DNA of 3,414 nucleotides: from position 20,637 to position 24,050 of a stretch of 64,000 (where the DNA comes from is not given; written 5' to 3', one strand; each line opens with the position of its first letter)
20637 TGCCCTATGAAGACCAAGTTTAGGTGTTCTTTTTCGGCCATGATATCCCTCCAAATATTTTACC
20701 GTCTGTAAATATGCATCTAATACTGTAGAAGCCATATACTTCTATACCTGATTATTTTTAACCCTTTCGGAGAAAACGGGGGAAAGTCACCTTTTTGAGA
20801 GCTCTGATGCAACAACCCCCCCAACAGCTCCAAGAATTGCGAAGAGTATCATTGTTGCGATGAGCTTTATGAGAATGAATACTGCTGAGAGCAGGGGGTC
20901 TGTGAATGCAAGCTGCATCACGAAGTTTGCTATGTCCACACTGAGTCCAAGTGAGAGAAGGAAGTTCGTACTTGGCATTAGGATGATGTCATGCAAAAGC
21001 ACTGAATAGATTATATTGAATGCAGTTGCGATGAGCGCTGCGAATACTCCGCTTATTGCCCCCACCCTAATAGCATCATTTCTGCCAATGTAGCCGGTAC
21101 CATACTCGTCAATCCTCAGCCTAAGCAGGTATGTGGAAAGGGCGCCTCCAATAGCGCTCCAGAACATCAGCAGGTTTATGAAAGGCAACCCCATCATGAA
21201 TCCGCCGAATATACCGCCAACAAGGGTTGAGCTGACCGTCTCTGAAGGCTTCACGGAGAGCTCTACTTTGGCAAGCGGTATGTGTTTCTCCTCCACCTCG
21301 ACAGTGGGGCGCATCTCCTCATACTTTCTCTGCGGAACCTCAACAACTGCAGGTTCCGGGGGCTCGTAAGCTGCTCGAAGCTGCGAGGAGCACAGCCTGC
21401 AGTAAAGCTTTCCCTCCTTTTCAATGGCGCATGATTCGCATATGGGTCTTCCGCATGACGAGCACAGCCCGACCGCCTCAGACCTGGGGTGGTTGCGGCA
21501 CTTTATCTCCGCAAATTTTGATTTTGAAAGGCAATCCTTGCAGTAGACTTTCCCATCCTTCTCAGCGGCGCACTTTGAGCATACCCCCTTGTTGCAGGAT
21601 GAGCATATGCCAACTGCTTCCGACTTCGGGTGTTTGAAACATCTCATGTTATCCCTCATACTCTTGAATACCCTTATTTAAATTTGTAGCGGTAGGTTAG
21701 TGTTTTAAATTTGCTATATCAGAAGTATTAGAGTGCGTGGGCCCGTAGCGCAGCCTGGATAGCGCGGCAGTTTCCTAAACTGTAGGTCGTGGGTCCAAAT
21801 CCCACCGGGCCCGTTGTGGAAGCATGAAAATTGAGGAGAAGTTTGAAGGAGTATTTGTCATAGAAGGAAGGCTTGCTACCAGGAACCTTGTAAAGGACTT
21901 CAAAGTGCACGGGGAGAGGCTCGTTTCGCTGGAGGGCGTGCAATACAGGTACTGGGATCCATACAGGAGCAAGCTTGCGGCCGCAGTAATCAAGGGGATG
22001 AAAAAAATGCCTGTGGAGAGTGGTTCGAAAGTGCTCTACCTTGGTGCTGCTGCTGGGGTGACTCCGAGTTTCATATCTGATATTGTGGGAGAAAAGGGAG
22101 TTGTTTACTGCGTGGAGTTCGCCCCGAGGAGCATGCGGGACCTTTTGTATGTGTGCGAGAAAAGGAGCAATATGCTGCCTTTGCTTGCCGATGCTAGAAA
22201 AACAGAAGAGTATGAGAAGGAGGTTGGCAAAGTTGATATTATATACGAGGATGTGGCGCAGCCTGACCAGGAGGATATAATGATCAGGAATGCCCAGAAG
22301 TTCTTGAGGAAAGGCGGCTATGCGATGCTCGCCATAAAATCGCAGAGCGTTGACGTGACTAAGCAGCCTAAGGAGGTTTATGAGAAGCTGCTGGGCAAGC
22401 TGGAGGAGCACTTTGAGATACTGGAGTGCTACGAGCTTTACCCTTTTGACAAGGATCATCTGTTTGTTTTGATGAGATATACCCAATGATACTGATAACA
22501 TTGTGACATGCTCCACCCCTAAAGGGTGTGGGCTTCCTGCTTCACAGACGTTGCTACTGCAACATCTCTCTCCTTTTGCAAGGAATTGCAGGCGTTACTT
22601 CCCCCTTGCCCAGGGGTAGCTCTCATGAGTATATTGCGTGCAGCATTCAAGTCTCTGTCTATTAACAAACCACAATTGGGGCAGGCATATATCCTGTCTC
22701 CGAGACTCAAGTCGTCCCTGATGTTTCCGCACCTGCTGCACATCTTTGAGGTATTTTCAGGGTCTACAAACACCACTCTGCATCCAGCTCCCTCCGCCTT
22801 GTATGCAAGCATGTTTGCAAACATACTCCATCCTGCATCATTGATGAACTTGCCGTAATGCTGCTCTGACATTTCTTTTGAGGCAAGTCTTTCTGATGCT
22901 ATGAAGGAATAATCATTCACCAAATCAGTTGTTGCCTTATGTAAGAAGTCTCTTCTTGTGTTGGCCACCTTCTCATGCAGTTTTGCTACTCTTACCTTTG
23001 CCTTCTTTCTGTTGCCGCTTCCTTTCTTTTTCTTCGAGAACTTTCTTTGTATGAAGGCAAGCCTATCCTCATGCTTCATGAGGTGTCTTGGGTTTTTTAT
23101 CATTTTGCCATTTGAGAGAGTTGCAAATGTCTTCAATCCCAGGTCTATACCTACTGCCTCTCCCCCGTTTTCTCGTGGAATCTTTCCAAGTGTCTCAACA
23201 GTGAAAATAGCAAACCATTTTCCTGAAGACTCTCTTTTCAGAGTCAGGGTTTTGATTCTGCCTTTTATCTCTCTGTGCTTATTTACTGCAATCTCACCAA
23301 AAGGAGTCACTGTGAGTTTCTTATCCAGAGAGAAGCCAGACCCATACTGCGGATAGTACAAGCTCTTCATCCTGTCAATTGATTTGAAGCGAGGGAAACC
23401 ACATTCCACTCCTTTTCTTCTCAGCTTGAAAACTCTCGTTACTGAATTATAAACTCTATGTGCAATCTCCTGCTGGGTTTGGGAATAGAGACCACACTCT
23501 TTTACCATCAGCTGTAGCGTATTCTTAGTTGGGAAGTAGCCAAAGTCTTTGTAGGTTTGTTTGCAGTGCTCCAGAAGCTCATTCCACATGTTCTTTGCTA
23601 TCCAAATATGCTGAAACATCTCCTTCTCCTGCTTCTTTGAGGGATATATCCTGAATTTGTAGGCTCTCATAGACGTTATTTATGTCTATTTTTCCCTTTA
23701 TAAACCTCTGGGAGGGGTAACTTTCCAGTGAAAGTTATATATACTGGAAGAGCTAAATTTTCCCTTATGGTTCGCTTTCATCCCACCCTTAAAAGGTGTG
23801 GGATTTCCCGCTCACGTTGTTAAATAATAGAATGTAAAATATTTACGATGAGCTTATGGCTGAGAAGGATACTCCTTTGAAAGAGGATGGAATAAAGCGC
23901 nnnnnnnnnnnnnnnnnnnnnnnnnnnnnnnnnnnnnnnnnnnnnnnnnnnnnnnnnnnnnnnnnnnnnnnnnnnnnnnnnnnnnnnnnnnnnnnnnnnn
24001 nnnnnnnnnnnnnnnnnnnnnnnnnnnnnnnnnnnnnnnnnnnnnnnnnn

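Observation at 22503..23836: TnpB-only IS200/IS605 element inserted between fibrillarin and a DUF116 gene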

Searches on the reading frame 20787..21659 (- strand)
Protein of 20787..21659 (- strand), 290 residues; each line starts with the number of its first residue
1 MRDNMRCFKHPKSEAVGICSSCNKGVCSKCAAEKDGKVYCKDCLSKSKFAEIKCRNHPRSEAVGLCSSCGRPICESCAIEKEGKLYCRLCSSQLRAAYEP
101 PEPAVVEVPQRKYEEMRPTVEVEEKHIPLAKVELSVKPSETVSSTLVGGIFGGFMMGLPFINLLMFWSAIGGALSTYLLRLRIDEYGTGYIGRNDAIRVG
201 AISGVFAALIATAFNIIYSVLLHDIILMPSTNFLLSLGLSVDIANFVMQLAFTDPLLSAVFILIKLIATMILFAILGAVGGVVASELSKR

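Call 3: search_protein_families(library=pfam, proteins=[window:20787-21659:-])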
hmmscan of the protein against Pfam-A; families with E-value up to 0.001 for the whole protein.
window:20787-21659:- (290 aa): 2 families
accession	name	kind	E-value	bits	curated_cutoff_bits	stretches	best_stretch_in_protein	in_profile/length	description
PF00643.29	zf-B_box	-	7.6e-08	32.8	24.1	1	51-79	3-30/42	B-box zinc finger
PF22586.1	ANCHR-like_BBOX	-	0.00059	20.3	27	0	7-34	2-28/39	ANCHR-like B-box zinc-binding domain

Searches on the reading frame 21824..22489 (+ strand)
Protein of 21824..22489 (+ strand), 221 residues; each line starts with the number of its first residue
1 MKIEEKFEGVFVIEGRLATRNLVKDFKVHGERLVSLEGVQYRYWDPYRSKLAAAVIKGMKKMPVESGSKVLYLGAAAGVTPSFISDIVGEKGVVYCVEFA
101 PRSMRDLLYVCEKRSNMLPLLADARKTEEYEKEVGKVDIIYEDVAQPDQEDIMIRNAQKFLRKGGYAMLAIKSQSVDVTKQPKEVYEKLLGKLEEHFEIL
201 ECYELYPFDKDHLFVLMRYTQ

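Call 3: search_protein_families(library=pfam, proteins=[window:21824-22489:+])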
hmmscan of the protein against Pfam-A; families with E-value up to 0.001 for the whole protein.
window:21824-22489:+ (221 aa): 1 family
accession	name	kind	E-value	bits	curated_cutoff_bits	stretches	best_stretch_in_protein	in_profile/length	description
PF01269.23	Fibrillarin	-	7.8e-87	290.6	27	1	3-220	3-226/227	Fibrillarin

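Call 22: find_encoding_contigs(protein=window:21824-22489:+, flank=4000, max_places=10)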
Protein window:21824-22489:+ (221 aa): 1 contig read that carries it; 1 place shown.
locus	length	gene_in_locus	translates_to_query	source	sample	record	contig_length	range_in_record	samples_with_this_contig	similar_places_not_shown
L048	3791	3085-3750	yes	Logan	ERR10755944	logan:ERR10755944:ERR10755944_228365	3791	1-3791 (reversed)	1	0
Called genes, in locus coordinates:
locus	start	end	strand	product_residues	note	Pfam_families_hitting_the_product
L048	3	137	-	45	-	?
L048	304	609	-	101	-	PF00338:Ribosomal_S10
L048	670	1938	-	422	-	PF00009:GTP_EFTU, PF03144:GTP_EFTU_D2, PF03143:GTP_EFTU_D3, PF22594:GTP-eEF1A_C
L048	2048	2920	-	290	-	PF00643:zf-B_box (weak)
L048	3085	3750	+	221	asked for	PF01269:Fibrillarin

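Call 53: find_related_loci(query=window:21824-22489:+, collection=metagenome_contigs, flank=2500)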
Query window:21824-22489:+ (221 aa) in metagenome_contigs; peptide patterns used: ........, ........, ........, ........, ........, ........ (x = any residue, [..] = any of these).
177 stretches matched a pattern; 14 encode a relative of the query (tblastn E <= 1e-3); 14 distinct loci.
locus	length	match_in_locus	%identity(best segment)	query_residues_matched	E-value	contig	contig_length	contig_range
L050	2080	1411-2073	87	1-221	4e-146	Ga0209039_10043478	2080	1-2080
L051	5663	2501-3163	89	1-221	1e-136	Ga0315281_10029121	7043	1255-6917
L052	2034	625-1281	83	1-219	5e-135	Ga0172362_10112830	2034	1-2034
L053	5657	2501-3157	85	1-219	5e-127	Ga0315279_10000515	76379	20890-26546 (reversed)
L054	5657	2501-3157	85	1-219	5e-127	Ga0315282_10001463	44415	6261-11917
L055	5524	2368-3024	84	1-219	2e-126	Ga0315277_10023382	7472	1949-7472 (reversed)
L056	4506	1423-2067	61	3-217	2e-89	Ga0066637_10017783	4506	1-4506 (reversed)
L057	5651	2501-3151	53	1-218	1e-78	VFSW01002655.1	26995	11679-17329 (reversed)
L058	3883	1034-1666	54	7-218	1e-77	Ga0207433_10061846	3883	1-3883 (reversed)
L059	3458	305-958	54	5-215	5e-70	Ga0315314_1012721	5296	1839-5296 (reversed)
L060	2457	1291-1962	50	5-221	6e-69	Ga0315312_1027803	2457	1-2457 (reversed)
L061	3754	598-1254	51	4-215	4e-67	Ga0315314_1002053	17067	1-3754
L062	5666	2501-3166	50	1-215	4e-67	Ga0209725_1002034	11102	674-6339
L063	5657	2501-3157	52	4-215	2e-67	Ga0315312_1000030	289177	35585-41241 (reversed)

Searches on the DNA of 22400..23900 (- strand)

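Call 10: search_dna_similar(query=window:22440-23870:-, collection=phages, mode=distant)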
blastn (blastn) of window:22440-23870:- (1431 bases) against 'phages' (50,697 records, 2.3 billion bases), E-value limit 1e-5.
No match.

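Call 43: search_rna_families(source=window, start=22400, end=23900, threshold=evalue, max_evalue=5)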
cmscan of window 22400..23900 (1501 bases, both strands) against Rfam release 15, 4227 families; matches with E-value up to 5: 3.
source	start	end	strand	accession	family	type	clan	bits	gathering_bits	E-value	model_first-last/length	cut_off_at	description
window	22774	22811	-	RF01046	WLE3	Cis-reg;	-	20.2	50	0.18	1-44/44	no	Wingless localisation element 3 (WLE3)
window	22791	22929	+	RF02121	FTX_3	Gene; lncRNA;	-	17.9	55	4.7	1-147/147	no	FTX transcript, XIST regulator conserved region 3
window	22490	22618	-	RF00062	HgcC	Gene;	-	15.7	50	0.86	1-130/130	no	HgcC family RNA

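Call 45: search_rna_families(source=window, start=22440, end=22700, threshold=evalue, max_evalue=5, show_alignments=2)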
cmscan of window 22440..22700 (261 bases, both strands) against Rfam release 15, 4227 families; matches with E-value up to 5: 3.
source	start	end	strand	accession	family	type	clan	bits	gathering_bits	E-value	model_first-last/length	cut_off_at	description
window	22490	22618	-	RF00062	HgcC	Gene;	-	15.7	50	0.15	1-130/130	no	HgcC family RNA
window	22575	22598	+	RF01346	CRISPR-DR36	Gene; CRISPR;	-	12.6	38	2.7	1-36/36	no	CRISPR RNA direct repeat element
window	22470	22497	+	RF01123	sR35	Gene; snRNA; snoRNA; CD-box;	-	12.4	60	0.89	32-57/57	no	Small nucleolar RNA sR35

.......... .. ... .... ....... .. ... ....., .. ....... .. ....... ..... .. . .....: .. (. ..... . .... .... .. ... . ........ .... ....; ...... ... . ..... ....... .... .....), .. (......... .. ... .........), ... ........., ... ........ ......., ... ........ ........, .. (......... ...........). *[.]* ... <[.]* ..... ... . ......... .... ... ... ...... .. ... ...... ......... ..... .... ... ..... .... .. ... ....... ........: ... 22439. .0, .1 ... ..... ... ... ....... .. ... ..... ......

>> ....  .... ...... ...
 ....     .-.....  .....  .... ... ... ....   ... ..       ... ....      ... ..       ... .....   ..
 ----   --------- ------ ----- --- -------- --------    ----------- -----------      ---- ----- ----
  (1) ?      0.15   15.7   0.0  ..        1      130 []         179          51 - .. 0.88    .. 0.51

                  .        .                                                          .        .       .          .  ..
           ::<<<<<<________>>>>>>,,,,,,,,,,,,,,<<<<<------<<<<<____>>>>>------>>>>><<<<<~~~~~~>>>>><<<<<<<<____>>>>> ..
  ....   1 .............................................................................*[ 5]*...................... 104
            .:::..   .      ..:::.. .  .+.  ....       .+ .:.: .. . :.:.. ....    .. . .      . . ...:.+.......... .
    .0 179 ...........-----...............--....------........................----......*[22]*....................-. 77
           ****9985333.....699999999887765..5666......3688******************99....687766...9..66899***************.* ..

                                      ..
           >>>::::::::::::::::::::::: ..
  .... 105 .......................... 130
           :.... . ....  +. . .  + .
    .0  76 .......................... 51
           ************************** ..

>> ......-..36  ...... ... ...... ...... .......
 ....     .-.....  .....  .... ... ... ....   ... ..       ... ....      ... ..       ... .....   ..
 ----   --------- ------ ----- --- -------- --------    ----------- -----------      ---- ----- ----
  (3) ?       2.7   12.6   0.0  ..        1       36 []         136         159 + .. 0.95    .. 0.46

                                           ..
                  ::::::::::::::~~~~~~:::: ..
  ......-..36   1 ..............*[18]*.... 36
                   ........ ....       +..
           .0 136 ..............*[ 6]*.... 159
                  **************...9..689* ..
